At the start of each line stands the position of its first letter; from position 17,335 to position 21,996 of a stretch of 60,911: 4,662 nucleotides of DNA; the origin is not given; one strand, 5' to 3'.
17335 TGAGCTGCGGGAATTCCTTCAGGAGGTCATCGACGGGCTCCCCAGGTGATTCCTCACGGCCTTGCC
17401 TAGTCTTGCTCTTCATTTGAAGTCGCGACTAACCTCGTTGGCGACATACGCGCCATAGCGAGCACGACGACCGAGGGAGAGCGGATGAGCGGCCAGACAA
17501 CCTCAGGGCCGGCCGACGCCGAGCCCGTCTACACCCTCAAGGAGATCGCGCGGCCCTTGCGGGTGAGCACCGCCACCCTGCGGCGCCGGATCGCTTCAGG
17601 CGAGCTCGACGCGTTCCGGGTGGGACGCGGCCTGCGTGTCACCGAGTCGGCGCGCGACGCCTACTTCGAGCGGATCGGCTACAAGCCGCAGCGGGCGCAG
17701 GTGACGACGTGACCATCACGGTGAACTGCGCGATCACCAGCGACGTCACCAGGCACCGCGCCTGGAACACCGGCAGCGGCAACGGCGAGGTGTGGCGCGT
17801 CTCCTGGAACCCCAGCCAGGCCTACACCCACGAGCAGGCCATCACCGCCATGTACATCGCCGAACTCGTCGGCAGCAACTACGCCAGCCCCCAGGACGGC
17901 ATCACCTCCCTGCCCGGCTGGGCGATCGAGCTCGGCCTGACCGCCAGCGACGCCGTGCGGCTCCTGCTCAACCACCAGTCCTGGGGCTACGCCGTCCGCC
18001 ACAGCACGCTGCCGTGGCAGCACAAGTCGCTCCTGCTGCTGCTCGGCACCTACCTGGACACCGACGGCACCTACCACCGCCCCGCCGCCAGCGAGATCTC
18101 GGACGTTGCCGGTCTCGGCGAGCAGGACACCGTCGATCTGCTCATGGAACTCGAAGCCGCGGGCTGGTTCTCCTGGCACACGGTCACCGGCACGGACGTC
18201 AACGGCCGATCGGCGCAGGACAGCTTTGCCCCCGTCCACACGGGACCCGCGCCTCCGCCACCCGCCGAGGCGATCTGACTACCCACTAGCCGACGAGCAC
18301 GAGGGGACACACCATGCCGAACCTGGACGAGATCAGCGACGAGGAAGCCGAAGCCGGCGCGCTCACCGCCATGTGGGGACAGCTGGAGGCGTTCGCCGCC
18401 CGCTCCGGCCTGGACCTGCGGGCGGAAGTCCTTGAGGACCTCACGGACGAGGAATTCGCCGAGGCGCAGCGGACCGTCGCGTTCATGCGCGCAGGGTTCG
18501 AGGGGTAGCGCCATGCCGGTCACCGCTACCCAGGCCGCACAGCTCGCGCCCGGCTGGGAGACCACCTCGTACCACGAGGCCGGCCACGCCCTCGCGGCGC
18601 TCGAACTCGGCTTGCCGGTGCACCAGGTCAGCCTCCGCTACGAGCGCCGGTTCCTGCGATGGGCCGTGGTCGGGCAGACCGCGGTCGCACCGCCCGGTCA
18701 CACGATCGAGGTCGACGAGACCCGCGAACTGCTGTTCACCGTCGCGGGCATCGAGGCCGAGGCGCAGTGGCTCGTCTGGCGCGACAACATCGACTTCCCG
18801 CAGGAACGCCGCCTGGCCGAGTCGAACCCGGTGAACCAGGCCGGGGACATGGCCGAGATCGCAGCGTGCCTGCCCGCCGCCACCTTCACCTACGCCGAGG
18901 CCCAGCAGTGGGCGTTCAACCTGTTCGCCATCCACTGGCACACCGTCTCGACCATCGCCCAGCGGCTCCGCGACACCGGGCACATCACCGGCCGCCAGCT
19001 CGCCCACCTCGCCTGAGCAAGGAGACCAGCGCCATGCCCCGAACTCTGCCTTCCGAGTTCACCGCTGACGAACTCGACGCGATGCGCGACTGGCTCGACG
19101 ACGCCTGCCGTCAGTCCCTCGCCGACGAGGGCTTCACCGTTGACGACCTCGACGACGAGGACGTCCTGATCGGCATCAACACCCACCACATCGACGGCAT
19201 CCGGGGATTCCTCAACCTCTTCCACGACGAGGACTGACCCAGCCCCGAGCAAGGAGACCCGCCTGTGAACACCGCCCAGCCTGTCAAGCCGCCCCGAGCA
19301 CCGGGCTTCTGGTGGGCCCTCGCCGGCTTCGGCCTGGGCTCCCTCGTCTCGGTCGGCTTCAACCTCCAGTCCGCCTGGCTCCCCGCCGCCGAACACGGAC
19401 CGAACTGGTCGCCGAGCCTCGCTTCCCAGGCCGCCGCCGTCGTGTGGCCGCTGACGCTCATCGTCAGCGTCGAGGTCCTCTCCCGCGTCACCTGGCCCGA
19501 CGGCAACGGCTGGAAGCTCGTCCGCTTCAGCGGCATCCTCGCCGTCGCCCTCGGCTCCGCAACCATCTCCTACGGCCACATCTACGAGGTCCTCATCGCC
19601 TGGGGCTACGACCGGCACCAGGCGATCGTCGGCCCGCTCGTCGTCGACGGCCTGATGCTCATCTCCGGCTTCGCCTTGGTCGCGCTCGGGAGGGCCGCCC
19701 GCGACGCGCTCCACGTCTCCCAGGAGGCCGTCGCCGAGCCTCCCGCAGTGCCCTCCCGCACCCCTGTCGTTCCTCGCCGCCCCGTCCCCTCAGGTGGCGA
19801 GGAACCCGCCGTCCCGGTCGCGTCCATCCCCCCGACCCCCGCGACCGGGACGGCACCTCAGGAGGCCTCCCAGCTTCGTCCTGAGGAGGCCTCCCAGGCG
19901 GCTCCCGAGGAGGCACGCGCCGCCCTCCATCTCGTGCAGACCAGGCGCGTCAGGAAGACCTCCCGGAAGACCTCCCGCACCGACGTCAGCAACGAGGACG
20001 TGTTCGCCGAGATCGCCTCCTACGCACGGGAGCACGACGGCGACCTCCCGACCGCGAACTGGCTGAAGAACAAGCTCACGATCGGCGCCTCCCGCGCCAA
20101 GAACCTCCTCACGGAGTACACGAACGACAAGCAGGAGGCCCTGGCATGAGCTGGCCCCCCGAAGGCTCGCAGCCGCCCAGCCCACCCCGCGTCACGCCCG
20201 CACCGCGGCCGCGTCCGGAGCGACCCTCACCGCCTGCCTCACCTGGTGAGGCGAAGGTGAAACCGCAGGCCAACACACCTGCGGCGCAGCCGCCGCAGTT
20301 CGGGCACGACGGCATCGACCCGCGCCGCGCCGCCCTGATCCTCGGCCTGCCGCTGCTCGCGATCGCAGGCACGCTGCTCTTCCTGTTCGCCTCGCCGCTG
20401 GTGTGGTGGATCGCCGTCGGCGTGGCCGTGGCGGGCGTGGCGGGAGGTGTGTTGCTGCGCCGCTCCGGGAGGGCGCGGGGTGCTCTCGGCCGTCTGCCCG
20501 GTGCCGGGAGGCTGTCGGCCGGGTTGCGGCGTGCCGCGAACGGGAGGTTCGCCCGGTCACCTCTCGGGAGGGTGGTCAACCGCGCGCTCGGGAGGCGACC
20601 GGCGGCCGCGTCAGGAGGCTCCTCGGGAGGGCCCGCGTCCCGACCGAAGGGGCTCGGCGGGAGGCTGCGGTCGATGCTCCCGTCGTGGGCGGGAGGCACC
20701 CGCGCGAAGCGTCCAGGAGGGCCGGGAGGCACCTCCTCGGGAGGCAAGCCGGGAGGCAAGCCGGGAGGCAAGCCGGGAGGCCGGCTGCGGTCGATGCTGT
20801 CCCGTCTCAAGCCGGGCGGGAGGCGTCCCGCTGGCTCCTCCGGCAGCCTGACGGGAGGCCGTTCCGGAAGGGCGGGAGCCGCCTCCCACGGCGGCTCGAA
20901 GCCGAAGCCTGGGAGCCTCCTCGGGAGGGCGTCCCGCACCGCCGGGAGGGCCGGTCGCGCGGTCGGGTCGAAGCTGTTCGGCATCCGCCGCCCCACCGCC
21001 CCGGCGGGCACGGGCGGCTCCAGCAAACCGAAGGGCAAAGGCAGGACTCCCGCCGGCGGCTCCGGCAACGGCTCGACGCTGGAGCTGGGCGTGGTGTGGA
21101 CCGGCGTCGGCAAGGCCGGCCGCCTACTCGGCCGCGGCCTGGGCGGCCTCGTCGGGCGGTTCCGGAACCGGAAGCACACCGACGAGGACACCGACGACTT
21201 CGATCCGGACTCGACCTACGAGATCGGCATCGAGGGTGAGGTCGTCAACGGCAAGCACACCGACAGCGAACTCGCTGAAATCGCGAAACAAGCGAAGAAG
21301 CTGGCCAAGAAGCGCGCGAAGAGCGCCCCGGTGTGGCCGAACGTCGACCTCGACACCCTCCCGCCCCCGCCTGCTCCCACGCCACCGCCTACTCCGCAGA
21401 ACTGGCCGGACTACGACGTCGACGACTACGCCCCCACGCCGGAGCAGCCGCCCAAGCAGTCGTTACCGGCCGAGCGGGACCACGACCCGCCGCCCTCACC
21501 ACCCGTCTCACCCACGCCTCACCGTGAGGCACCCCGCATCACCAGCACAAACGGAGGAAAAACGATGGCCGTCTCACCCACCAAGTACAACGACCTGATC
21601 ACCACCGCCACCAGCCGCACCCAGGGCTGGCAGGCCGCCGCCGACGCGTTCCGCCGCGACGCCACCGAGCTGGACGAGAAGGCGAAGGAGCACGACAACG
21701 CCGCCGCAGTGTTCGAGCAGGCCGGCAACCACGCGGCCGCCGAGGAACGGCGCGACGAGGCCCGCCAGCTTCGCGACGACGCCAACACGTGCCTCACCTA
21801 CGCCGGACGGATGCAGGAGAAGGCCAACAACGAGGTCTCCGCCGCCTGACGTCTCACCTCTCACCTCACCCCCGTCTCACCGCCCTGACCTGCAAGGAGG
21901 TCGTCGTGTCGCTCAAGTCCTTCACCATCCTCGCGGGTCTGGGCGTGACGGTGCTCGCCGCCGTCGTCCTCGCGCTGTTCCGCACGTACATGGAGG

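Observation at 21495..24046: CTCACC repeat clusters bracketing the TraB/FtsK-like gene, including a perfect 24-bp inverted repeat: candidate clt / translocase recognition sites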

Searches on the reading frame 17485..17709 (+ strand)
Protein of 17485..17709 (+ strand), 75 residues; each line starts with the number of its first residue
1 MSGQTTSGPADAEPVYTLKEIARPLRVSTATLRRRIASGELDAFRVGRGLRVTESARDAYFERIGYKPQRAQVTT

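Call 64: search_protein_families(library=pfam, proteins=[window:17485-17709:+], max_evalue=0.05)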
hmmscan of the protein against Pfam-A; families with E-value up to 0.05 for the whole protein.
window:17485-17709:+ (75 aa): 4 families
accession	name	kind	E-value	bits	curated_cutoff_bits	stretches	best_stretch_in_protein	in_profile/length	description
PF12728.13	HTH_17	-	1.4e-08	35.3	27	1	15-63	1-49/51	Helix-turn-helix domain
PF21531.3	Rv2175c_wHTH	-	0.023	15.1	27.1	1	12-51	12-51/57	DNA-binding protein Rv2175c, wHTH domain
PF12964.13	DUF3853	-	0.025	15.2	22.1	1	10-44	41-75/97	Protein of unknown function (DUF3853)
PF08279.18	HTH_11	-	0.025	14.9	25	1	16-37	16-37/55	HTH domain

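Call 86: search_protein_families(library=ncbifam, proteins=[window:17485-17709:+], max_evalue=0.01)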
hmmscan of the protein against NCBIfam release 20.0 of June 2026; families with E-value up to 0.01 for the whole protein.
window:17485-17709:+ (75 aa): 2 families
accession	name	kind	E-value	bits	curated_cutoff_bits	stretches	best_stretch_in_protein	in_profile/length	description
TIGR01764.1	excise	domain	6.5e-09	36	28.8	1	16-62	2-48/49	excisionase family DNA-binding protein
NF047737.1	antiphage_MADS1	equivalog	0.0066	16.7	80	1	15-52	3-40/49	methylation-associated defense system helix-turn-helix domain-containing protein MAD1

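Call 104: search_protein_families(library=phrogs, proteins=[window:17485-17709:+], max_evalue=0.001)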
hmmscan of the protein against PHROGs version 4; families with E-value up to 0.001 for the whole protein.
window:17485-17709:+ (75 aa): 3 families
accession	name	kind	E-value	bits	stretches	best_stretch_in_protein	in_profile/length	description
phrog_66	-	integration and excision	6.3e-09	37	1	8-71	86-150/412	excisionase and transcriptional regulator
phrog_32138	-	DNA, RNA and nucleotide metabolism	0.00031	21.6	1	13-42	16-45/54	DNA binding protein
phrog_2907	-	integration and excision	0.0005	21.5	1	15-62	6-58/117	excisionase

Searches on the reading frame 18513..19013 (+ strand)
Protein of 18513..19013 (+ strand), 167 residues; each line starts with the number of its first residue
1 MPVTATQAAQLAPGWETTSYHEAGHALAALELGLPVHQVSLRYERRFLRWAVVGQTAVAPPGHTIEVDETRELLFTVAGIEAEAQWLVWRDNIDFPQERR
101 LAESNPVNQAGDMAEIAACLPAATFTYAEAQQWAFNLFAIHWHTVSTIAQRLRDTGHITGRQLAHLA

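Call 64: search_protein_families(library=pfam, proteins=[window:18513-19013:+], max_evalue=0.05)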
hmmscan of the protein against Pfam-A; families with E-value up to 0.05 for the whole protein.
window:18513-19013:+ (167 aa): 1 family
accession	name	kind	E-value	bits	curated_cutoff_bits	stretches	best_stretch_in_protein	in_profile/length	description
PF13398.12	Peptidase_M50B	-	0.041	14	26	1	17-42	24-49/201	Peptidase M50B-like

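Call 86: search_protein_families(library=ncbifam, proteins=[window:18513-19013:+], max_evalue=0.01)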
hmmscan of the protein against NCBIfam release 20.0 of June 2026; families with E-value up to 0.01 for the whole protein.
window:18513-19013:+ (167 aa): 0 families

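Call 103: search_protein_families(library=padloc, proteins=[window:18513-19013:+], max_evalue=0.01)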
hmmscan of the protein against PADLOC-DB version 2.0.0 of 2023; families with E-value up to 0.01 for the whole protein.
window:18513-19013:+ (167 aa): 0 families

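Call 104: search_protein_families(library=phrogs, proteins=[window:18513-19013:+], max_evalue=0.001)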
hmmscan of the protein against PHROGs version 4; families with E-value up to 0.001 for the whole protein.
window:18513-19013:+ (167 aa): 0 families

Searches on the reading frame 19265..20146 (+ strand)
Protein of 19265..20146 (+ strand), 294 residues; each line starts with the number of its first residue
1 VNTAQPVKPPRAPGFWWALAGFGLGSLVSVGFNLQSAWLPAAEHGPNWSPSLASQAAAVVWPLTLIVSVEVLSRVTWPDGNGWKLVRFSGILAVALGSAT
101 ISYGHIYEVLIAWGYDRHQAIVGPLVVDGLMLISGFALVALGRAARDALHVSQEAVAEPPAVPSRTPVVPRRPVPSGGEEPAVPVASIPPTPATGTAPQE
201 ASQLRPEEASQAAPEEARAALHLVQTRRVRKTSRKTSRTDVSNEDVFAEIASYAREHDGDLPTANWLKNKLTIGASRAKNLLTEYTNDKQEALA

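Call 9: search_protein_families(library=pfam, proteins=[window:19265-20146:+], max_evalue=0.01)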
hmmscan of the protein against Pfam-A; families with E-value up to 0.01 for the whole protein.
window:19265-20146:+ (294 aa): 1 family
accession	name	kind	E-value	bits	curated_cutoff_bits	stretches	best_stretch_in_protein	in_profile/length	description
PF10935.13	DUF2637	-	0.00082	19.7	22.8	1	89-147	5-66/161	Protein of unknown function (DUF2637)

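Call 86: search_protein_families(library=ncbifam, proteins=[window:19265-20146:+], max_evalue=0.01)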
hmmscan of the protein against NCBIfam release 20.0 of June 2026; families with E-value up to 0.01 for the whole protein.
window:19265-20146:+ (294 aa): 0 families

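Call 103: search_protein_families(library=padloc, proteins=[window:19265-20146:+], max_evalue=0.01)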
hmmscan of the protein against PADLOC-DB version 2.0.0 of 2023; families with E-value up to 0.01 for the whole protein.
window:19265-20146:+ (294 aa): 0 families

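Call 104: search_protein_families(library=phrogs, proteins=[window:19265-20146:+], max_evalue=0.001)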
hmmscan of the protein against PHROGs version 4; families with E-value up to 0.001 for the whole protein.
window:19265-20146:+ (294 aa): 0 families

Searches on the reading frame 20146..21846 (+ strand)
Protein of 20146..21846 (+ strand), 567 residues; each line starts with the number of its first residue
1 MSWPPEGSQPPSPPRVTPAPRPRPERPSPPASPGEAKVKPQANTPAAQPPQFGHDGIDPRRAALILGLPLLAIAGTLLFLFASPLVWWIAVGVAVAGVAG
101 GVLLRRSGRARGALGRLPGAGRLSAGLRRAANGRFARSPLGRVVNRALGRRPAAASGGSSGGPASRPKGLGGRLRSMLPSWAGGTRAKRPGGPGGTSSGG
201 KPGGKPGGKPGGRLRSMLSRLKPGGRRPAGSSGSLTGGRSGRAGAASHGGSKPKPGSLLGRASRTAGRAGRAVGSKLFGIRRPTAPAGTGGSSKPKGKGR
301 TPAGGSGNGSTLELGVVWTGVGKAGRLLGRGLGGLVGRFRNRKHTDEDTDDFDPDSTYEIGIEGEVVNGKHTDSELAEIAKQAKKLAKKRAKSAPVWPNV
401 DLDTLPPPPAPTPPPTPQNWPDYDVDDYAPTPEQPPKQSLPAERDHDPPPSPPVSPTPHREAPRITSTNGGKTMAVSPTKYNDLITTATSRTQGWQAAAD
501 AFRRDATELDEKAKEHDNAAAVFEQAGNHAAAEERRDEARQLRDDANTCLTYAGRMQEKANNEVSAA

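Call 9: search_protein_families(library=pfam, proteins=[window:20146-21846:+], max_evalue=0.01)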
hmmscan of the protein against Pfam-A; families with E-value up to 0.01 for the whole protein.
window:20146-21846:+ (567 aa): 1 family
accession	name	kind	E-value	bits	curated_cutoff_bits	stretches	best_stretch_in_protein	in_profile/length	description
PF20447.3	DUF6704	-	0.0025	18.4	27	1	74-109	24-59/68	Family of unknown function (DUF6704)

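Call 64: search_protein_families(library=pfam, proteins=[window:20257-21846:+], max_evalue=0.05)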
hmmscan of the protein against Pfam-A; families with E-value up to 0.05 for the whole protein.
window:20257-21846:+ (530 aa): 1 family
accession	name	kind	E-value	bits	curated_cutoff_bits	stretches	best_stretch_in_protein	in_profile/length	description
PF20447.3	DUF6704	-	0.0023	18.5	27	1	37-72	24-59/68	Family of unknown function (DUF6704)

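Call 86: search_protein_families(library=ncbifam, proteins=[window:20257-21846:+], max_evalue=0.01)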
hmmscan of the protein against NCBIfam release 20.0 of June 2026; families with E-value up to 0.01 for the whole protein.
window:20257-21846:+ (530 aa): 1 family
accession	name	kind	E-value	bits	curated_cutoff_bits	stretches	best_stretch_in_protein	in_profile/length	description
NF040983.1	BimA_second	exception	0.00037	19.5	600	1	352-448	73-166/381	trimeric autotransporter actin-nucleating factor BimA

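Call 103: search_protein_families(library=padloc, proteins=[window:20257-21846:+], max_evalue=0.01)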
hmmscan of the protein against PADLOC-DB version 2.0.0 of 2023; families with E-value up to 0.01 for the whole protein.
window:20257-21846:+ (530 aa): 0 families

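Call 104: search_protein_families(library=phrogs, proteins=[window:20257-21846:+], max_evalue=0.001)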
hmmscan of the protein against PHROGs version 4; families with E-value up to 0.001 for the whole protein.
window:20257-21846:+ (530 aa): 0 families

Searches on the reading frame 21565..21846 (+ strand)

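Call 64: search_protein_families(library=pfam, proteins=[window:21565-21846:+], max_evalue=0.05)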
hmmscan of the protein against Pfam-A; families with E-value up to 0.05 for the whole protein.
window:21565-21846:+ (94 aa): 1 family
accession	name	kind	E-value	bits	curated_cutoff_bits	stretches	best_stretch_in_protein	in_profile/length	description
PF04097.20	Nic96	-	0.047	12.5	34.2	1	57-92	570-605/607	Nup93/Nic96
